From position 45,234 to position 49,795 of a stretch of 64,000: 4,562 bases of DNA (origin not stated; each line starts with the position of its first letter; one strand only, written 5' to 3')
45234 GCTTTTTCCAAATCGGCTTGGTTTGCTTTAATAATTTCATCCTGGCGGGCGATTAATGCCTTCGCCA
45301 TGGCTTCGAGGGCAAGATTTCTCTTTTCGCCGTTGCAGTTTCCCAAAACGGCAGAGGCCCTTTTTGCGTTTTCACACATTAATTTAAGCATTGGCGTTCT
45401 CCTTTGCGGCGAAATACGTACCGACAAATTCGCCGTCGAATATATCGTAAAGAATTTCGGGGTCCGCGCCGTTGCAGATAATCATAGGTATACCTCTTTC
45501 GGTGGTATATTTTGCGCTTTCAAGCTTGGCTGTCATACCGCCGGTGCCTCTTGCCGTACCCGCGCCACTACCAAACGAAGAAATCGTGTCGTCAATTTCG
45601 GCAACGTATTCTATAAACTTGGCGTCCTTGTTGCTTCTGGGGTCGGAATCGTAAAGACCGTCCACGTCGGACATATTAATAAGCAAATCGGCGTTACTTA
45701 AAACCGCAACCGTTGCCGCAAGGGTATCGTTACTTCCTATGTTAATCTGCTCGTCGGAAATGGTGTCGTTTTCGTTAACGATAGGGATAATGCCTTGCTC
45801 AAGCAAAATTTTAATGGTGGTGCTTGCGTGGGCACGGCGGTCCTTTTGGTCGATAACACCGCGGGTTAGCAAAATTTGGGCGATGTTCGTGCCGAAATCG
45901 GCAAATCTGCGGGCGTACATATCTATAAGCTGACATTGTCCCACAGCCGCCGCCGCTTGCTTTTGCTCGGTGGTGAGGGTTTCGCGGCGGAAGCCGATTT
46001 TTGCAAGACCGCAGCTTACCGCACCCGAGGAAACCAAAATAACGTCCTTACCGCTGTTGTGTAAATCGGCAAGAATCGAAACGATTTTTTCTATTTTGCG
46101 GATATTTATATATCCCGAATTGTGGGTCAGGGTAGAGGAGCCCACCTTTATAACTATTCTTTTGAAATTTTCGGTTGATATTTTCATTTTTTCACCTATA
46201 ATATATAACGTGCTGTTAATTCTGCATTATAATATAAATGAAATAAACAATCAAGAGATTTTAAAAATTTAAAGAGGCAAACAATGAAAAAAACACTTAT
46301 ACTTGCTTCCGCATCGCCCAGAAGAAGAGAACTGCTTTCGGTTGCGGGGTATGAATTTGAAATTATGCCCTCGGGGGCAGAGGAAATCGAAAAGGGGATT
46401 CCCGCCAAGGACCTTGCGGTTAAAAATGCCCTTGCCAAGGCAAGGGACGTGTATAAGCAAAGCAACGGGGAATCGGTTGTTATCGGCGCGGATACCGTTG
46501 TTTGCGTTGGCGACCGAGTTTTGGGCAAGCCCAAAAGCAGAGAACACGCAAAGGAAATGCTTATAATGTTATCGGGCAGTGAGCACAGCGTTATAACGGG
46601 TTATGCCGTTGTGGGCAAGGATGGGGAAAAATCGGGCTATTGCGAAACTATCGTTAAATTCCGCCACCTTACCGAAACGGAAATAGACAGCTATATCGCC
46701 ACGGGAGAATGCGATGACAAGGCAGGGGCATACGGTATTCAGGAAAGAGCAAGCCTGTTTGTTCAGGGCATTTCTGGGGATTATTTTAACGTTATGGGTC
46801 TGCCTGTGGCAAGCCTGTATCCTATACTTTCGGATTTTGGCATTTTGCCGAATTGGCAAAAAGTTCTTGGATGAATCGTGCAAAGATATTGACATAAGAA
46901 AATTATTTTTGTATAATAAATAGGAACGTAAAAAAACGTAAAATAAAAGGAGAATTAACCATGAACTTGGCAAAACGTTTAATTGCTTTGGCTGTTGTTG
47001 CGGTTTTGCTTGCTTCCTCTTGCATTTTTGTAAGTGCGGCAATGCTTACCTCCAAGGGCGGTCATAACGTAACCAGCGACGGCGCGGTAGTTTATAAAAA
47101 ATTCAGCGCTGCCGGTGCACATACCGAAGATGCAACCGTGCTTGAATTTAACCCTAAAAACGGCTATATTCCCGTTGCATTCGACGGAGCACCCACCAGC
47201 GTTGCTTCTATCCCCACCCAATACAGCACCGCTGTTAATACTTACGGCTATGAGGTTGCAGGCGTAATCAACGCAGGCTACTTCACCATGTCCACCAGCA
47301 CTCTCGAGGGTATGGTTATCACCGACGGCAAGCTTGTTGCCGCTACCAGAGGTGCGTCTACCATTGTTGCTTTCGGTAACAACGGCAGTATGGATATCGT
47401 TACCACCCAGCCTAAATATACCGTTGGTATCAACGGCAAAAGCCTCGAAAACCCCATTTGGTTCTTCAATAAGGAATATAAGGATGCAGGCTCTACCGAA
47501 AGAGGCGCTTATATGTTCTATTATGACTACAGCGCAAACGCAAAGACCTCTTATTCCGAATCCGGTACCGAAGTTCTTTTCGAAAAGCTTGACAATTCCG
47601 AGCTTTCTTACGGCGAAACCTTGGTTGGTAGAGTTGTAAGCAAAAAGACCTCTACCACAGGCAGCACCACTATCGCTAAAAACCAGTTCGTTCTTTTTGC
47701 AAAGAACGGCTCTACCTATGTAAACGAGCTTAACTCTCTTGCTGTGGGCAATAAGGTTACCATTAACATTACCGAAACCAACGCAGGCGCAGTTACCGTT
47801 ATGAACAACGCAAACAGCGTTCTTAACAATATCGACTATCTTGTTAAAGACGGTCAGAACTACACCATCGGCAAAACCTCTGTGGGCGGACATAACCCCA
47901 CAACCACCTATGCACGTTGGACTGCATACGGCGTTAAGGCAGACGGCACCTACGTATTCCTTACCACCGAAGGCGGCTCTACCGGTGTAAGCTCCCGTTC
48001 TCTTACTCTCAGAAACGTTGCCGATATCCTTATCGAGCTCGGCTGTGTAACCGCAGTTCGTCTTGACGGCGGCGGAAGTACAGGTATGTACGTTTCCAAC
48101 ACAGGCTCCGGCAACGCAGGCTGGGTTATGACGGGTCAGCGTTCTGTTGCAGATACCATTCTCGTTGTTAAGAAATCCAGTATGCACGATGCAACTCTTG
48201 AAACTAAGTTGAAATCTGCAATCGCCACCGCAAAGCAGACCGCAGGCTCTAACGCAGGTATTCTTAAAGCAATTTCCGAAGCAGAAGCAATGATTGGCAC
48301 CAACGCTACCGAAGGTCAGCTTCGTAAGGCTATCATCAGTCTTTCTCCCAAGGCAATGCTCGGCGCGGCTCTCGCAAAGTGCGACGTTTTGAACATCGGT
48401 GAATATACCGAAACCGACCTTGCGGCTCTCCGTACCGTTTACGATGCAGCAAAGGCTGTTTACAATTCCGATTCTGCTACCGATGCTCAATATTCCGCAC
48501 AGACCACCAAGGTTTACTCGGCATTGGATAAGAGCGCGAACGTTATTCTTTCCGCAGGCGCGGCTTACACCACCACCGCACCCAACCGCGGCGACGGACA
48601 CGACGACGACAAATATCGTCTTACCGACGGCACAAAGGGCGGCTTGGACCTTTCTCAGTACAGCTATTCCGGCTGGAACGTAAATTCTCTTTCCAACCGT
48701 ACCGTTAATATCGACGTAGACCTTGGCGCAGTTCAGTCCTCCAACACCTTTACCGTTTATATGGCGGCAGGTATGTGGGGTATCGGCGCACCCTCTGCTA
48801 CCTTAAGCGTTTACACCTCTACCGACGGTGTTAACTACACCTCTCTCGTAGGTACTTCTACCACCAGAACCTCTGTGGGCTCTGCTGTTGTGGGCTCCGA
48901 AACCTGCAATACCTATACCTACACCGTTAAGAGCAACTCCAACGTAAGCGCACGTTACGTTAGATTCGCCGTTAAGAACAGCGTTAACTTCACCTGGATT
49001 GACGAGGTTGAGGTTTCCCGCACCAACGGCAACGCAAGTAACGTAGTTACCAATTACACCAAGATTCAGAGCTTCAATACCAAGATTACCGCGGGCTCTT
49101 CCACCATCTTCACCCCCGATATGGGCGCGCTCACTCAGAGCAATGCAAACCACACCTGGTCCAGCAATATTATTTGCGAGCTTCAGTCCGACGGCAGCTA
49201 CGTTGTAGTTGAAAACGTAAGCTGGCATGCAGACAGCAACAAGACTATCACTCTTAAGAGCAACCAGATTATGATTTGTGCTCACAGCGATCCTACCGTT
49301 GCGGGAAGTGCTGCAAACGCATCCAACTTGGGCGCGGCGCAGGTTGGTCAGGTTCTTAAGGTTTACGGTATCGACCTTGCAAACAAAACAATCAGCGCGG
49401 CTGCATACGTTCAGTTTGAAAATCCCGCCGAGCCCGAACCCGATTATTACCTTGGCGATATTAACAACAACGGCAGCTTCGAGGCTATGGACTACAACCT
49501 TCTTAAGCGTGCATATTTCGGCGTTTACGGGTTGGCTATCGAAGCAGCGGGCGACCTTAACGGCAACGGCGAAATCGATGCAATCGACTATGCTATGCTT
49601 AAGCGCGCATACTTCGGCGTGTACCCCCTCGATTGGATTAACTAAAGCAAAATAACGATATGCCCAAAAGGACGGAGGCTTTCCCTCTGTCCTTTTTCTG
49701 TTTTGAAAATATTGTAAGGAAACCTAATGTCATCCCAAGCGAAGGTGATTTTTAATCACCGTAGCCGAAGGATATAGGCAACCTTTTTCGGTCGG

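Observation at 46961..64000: Dockerin/cohesin gene cluster whose catalytic modules are all phosphodiester or ester hydrolases, with no glycoside hydrolase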

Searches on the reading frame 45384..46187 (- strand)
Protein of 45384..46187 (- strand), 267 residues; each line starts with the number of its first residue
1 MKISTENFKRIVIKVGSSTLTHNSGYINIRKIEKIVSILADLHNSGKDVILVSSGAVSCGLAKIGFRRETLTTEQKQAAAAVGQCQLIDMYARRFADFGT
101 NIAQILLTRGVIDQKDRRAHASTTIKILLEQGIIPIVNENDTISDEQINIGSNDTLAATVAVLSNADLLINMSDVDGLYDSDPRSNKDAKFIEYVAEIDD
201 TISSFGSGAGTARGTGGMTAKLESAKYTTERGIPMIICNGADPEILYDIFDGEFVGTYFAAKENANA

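Call 5: search_protein_families(library=pfam, proteins=[window:45384-46187:-], max_evalue=1)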
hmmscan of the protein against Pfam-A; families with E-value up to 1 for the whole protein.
window:45384-46187:- (267 aa): 1 family
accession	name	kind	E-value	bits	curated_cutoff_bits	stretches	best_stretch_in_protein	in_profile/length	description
PF00696.33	AA_kinase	-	1.4e-47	162.8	24.9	1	9-239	1-234/234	Amino acid kinase family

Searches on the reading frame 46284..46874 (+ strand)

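Call 5: search_protein_families(library=pfam, proteins=[window:46284-46874:+], max_evalue=1)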
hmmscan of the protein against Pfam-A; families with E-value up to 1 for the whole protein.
window:46284-46874:+ (196 aa): 1 family
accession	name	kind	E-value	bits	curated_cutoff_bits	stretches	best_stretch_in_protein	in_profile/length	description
PF02545.19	Maf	-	9.2e-59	198.7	27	1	5-184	2-186/187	Maf-like protein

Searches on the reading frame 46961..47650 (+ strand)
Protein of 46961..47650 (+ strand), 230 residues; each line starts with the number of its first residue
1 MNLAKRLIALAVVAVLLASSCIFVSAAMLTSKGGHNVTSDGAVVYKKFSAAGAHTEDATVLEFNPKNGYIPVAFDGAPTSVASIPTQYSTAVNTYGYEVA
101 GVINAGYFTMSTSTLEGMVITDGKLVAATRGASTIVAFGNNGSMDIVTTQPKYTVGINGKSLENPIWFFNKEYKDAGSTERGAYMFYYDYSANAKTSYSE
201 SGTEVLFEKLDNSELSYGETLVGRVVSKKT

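Call 56: search_protein_families(library=pfam, proteins=[window:46961-47650:+], max_evalue=1)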
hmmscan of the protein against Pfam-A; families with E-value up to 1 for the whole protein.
window:46961-47650:+ (230 aa): 2 families
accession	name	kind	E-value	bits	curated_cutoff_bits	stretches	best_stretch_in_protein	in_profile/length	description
PF06865.17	Ppnp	-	0.00024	21.8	25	1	97-155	23-80/92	Pyrimidine/purine nucleoside phosphorylase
PF09992.14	NAGPA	-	0.00061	20.5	25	1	99-153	3-59/169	Phosphodiester glycosidase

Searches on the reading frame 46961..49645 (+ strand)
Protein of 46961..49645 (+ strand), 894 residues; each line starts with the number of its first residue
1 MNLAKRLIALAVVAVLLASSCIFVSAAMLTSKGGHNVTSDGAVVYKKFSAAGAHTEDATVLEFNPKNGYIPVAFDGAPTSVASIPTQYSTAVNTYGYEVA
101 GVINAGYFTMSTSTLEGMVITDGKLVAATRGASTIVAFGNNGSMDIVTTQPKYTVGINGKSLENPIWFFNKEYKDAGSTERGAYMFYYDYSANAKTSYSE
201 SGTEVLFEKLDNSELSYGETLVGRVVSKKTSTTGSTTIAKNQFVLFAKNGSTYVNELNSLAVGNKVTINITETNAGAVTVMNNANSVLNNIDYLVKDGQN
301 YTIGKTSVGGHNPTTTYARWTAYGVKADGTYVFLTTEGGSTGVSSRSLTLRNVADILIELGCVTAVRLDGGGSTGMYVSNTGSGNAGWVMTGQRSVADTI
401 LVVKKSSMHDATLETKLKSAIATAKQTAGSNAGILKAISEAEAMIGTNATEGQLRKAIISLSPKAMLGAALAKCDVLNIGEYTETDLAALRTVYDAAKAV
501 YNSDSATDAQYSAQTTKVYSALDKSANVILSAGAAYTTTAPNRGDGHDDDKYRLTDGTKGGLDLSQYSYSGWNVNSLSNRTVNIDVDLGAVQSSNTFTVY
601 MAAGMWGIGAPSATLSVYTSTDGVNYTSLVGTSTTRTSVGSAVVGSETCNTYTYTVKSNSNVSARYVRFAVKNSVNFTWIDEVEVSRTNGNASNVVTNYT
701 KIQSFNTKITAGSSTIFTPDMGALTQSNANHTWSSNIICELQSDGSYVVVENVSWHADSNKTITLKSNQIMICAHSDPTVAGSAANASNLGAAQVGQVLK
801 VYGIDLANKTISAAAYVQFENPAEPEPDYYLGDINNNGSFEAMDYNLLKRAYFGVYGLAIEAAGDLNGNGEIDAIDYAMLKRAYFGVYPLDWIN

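Call 3: search_protein_families(library=pfam, proteins=[window:46961-49645:+], max_evalue=0.01)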
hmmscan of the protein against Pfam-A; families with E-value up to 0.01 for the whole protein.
window:46961-49645:+ (894 aa): 3 families
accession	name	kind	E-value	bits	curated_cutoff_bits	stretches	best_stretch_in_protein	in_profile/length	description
PF09992.14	NAGPA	-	1.7e-22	80.9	25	1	223-402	9-168/169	Phosphodiester glycosidase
PF00404.24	Dockerin_1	-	3.4e-09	37.2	22.9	1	831-882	1-54/57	Dockerin type I domain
PF06865.17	Ppnp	-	0.0012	19.6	25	1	97-155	23-80/92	Pyrimidine/purine nucleoside phosphorylase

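Call 44: list_cluster_members(proteins=[window:46961-49642:+, window:50303-53539:+, window:53687-56035:+, window:56519-60457:+, window:12464-16363:-, window:22979-25372:-])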
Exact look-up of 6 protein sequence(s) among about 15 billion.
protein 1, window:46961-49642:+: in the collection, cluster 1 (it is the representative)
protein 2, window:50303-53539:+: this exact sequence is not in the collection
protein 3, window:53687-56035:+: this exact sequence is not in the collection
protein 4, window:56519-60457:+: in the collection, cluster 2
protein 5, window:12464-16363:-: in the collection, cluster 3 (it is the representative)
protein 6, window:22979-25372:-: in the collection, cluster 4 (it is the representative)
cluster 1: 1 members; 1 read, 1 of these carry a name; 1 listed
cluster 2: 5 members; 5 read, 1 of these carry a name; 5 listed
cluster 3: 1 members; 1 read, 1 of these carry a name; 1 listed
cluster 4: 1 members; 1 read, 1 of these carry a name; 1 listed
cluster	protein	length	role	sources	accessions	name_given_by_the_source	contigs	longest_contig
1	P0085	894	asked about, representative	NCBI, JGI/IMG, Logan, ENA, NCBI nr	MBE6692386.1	MAG: hypothetical protein E7586_03510 [Ruminococcaceae bacterium] | hypothetical protein [Oscillospiraceae bacterium]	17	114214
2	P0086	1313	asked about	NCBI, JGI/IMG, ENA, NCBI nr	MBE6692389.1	MAG: hypothetical protein E7586_03525 [Ruminococcaceae bacterium] | hypothetical protein [Oscillospiraceae bacterium]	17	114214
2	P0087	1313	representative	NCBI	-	-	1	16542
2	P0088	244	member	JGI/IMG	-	-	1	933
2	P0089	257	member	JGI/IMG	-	-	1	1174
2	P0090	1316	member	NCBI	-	-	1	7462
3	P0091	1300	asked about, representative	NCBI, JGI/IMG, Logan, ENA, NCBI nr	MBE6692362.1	MAG: hypothetical protein E7586_03390 [Ruminococcaceae bacterium] | hypothetical protein [Oscillospiraceae bacterium]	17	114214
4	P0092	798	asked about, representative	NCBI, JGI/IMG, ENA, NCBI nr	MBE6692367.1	MAG: leucine--tRNA ligase [Ruminococcaceae bacterium] | leucine--tRNA ligase [Oscillospiraceae bacterium]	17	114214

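Call 51: search_solved_structures(query=window:46961-49642:+, max_evalue=0.01)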
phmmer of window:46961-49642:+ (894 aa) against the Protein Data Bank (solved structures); distinct sequences matched with E-value up to 0.01: 8.
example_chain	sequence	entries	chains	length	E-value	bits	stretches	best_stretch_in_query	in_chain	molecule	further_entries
8x39_A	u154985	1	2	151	9.9e-05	24.1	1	831-885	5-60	Serine protease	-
8x3a_A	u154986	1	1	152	0.0001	24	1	831-885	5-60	Serine protease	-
8zvk_A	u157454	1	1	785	0.00011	23.9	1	743-883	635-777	AaBgIC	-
6u11_A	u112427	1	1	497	0.00022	22.9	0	317-381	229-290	EGF-like domain-containing protein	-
6pku_A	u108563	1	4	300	0.00051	21.7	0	316-380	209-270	N-acetylglucosamine-1-phosphodiester alpha-N-acetylglucosaminidase (NAGPA)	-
6pky_A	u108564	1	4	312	0.00056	21.6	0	317-380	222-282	N-acetylglucosamine-1-phosphodiester alpha-N-acetylglucosaminidase (NAGPA)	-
3ohg_A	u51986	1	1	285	0.0019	19.8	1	288-384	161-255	Uncharacterized protein from DUF2233 family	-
2ccl_B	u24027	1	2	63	0.0036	18.9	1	831-884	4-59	ENDO-1,4-BETA-XYLANASE Y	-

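Call 86: search_protein_families(library=ncbifam, proteins=[window:46961-49642:+], max_evalue=0.001)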
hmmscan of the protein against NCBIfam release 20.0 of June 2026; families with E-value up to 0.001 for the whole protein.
window:46961-49642:+ (894 aa): 0 families

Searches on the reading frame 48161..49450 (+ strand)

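Call 56: search_protein_families(library=pfam, proteins=[window:48161-49450:+], max_evalue=1)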
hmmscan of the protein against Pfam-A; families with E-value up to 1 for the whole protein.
window:48161-49450:+ (430 aa): 2 families
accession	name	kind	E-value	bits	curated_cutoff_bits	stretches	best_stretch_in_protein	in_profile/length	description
PF09127.17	Leuk-A4-hydro_C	-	0.22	12.1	27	1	250-307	29-86/112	Leukotriene A4 hydrolase, C-terminal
PF21466.3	GH101_dom-5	-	0.36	11.1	27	0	231-278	84-131/145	Endo-alpha-N-acetylgalactosaminidase, domain 5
